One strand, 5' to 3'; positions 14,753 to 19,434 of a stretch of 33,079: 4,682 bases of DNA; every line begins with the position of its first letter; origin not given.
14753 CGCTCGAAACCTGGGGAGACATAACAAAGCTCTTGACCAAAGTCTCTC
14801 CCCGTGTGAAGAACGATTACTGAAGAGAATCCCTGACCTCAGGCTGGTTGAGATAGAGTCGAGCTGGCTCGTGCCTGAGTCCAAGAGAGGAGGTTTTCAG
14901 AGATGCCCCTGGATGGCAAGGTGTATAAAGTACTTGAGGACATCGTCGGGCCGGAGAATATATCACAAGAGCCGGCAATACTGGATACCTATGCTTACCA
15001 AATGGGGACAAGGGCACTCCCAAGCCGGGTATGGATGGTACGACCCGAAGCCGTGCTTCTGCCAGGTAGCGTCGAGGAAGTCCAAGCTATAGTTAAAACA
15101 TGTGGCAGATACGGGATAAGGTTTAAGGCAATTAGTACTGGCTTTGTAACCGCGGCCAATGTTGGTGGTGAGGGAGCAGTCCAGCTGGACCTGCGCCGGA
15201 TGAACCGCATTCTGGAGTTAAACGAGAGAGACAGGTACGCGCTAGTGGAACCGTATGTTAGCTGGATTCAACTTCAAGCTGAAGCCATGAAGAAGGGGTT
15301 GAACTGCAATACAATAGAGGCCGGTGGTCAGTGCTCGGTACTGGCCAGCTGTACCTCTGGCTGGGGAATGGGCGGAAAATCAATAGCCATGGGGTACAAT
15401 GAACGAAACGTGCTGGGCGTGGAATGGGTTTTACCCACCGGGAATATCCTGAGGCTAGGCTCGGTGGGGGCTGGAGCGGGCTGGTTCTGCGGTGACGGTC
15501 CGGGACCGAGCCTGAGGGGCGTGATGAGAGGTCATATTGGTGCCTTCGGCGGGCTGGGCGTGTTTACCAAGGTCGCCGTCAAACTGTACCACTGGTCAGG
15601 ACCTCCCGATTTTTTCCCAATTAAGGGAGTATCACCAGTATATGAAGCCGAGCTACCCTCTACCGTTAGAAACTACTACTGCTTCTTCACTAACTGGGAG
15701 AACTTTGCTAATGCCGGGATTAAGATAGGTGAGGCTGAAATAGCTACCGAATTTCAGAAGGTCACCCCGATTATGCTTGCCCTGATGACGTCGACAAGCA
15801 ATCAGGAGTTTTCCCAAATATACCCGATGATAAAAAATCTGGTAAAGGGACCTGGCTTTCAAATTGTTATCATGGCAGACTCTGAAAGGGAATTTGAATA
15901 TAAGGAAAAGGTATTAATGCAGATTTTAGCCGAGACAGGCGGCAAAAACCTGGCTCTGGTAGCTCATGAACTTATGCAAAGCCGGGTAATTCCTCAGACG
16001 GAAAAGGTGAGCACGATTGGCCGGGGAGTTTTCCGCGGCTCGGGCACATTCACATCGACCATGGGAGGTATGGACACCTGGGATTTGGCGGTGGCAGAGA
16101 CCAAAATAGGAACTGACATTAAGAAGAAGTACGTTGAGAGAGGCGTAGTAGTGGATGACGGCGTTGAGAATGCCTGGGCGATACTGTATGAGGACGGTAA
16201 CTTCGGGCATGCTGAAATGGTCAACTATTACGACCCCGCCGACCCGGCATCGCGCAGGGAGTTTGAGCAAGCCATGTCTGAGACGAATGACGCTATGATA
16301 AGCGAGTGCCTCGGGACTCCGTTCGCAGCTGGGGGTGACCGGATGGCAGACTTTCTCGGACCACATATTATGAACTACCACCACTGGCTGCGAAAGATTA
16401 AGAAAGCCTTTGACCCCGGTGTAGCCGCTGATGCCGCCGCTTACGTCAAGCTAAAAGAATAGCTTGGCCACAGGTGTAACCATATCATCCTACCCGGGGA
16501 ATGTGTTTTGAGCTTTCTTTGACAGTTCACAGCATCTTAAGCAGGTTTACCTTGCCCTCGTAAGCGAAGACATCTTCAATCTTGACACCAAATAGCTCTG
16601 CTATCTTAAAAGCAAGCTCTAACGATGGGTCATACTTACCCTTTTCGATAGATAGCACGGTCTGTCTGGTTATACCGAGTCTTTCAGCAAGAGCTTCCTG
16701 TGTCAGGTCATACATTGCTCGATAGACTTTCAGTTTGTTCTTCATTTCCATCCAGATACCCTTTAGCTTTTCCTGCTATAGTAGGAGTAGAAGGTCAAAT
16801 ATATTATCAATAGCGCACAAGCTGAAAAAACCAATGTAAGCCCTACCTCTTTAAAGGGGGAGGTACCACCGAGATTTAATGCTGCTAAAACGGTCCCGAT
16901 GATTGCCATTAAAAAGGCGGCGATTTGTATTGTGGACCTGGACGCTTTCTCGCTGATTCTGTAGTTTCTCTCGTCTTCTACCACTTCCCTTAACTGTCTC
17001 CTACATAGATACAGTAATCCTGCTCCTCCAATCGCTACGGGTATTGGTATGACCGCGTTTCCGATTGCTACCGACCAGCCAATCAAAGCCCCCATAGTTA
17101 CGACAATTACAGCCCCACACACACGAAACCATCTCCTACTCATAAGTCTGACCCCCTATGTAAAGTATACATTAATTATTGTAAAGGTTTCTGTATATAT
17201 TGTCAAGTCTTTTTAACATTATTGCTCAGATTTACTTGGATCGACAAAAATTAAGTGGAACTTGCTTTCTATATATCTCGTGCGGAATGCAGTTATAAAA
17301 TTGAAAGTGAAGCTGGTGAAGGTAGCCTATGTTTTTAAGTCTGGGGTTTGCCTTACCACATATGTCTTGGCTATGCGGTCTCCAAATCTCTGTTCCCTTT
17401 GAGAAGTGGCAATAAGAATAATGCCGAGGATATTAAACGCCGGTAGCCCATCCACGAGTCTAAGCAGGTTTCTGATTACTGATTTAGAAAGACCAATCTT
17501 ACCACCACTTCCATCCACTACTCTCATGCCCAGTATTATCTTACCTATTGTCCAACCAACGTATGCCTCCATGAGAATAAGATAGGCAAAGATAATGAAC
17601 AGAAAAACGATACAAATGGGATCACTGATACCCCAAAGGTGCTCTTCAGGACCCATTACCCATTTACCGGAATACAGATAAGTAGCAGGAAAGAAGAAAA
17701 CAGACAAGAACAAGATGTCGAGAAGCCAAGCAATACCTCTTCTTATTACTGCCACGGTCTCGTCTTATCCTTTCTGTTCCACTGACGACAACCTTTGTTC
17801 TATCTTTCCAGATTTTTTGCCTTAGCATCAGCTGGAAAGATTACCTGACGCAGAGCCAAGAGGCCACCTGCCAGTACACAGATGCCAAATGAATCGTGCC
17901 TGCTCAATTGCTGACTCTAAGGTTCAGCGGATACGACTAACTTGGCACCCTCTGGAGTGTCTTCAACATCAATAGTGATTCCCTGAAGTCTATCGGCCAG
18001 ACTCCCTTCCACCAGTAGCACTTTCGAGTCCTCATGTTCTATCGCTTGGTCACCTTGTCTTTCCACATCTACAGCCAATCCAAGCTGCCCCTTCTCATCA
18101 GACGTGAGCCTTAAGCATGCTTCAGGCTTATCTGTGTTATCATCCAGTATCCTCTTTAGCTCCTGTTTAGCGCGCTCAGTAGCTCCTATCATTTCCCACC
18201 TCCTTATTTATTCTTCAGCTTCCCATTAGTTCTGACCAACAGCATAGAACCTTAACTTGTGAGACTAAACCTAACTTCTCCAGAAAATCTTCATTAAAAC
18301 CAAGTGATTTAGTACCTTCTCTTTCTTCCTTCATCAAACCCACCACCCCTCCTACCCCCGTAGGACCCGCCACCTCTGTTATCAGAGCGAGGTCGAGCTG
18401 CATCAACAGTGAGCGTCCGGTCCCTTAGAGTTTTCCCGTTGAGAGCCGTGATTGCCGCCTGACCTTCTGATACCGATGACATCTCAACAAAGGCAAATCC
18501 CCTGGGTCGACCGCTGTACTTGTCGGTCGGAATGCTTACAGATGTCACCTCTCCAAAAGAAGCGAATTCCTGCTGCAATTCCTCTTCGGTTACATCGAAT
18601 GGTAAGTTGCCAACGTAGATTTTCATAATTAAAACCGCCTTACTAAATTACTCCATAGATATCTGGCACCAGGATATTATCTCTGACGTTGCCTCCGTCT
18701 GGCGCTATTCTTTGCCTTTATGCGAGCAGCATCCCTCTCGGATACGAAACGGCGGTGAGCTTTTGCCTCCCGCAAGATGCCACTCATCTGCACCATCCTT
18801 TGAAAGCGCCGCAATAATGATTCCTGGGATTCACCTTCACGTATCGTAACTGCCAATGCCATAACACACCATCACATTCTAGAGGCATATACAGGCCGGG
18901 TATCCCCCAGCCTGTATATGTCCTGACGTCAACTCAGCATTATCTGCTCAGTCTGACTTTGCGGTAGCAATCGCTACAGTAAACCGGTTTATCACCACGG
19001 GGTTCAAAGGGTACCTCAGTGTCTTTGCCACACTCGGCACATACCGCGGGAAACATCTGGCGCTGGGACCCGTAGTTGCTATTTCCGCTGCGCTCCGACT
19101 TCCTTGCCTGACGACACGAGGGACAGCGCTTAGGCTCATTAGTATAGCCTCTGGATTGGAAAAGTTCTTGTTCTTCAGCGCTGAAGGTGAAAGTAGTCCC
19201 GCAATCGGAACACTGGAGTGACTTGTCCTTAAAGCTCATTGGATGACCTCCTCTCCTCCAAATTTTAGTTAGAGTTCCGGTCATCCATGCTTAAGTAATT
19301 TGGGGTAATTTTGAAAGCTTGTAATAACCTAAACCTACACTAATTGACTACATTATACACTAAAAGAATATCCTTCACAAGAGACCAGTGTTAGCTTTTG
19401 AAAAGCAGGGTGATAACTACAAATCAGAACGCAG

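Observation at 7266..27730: Two inverted paralogous modules (flavoprotein, CCG Fe-S protein, flavoprotein) plus a partial third: five VAO/GlcD-type proteins within 20 kb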

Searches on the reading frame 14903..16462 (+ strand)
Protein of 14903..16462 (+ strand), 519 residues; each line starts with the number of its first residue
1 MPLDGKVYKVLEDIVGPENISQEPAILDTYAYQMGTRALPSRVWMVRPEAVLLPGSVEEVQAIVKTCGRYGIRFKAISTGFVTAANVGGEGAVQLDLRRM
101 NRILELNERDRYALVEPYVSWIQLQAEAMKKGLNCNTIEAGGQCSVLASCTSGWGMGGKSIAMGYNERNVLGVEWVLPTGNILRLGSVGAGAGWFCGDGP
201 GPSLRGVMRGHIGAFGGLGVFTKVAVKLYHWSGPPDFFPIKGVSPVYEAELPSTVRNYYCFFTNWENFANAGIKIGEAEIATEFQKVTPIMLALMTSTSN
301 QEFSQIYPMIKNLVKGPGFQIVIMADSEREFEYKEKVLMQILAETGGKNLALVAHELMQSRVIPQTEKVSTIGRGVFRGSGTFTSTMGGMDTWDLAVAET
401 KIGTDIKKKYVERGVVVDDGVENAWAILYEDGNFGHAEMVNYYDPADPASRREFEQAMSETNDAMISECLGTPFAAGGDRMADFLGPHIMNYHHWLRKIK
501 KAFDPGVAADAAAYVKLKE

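Call 3: search_protein_families(library=pfam, proteins=[window:14903-16462:+])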
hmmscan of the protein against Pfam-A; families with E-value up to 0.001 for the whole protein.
window:14903-16462:+ (519 aa): 1 family
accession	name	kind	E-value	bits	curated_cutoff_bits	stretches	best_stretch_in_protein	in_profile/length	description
PF01565.28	FAD_binding_4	-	5.2e-22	78.5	26.4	1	48-186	1-139/139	FAD binding domain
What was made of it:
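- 14903..16462 (+): C3: orphan long-type subunit (519 aa) with no short or Fe-S partner of its own. Pfam gives FAD_binding_4 (call 3).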

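Call 5: search_protein_families(library=ncbifam, proteins=[window:14903-16462:+], max_evalue=0.001)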
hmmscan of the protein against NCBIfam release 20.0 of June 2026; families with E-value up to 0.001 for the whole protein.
window:14903-16462:+ (519 aa): 2 families
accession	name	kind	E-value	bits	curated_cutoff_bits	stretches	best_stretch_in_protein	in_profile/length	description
TIGR00387.1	glcD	equivalog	4.7e-13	48.7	567.9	1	51-229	1-171/413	glycolate oxidase subunit GlcD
NF008408.0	PRK11230.1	equivalog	1.2e-08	33.9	897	1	45-229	53-228/499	glycolate oxidase subunit GlcD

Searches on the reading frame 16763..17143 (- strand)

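Call 4: search_protein_families(library=pfam, proteins=[window:16763-17143:-])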
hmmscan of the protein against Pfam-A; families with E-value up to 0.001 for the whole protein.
window:16763-17143:- (126 aa): 1 family
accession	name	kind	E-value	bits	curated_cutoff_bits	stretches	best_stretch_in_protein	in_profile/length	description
PF09946.14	DUF2178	-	1.8e-26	92.7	22.8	1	12-115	2-104/104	Predicted membrane protein (DUF2178)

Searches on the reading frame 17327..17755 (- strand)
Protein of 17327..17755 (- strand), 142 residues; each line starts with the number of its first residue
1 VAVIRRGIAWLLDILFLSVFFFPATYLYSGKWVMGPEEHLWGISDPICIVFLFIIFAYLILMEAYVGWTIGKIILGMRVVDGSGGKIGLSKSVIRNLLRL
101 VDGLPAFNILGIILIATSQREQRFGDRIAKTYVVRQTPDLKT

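Call 82: search_protein_families(library=pfam, proteins=[window:17327-17755:-], max_evalue=0.01)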
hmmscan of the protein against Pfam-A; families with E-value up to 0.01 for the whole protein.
window:17327-17755:- (142 aa): 1 family
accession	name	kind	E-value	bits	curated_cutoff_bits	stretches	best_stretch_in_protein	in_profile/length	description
PF06271.18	RDD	-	2.6e-20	73.5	24.1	1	3-130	4-137/137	RDD family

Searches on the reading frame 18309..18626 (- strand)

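Call 82: search_protein_families(library=pfam, proteins=[window:18309-18626:-], max_evalue=0.01)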
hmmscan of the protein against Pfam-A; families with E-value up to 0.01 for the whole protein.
window:18309-18626:- (105 aa): 3 families
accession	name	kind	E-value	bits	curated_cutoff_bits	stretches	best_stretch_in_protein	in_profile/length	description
PF00076.28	RRM_1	-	5.5e-23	81.1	20.7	1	3-72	1-69/70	RNA recognition motif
PF16367.11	RRM_7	-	3.6e-06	27.3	27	1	2-35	3-35/94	RNA recognition motif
PF13893.12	RRM_5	-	0.0064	16.6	27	1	12-75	39-97/125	RNA recognition motif. (a.k.a. RRM, RBD, or RNP domain)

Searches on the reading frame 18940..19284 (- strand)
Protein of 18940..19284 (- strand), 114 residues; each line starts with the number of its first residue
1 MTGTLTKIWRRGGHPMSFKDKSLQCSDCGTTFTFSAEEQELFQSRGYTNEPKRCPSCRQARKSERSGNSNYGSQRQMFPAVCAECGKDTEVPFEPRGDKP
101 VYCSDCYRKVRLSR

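Call 82: search_protein_families(library=pfam, proteins=[window:18940-19284:-], max_evalue=0.01)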
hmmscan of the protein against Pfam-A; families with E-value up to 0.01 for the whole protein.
window:18940-19284:- (114 aa): 8 families
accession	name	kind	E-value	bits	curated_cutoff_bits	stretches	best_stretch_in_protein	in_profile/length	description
PF23477.1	zf_Tbcl_2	-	5.4e-20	71.2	27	1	75-110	1-36/37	Probable treble clef zinc finger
PF13451.12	zf_Tbcl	-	4e-19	68.7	24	1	19-65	1-47/48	Probable treble clef domain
PF09723.15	Zn_ribbon_8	-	3.3e-05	24.3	34.4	1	24-59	7-34/41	Zinc ribbon domain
PF12773.13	DZR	-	0.00037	21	27.3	0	19-62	9-35/45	Double zinc ribbon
PF14354.12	Lar_restr_allev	-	0.00041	21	28.6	0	52-90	4-34/58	Restriction alleviation protein Lar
PF18912.6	DZR_2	-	0.0033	17.7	27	0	77-110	5-31/56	Double zinc ribbon domain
PF21349.2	RUBY_RBDX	-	0.0067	16.3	26.5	0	50-60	15-25/30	Rubrerythrin, rubredoxin-like domain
PF01753.24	zf-MYND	-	0.0082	16.6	22.7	0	82-108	1-19/39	MYND finger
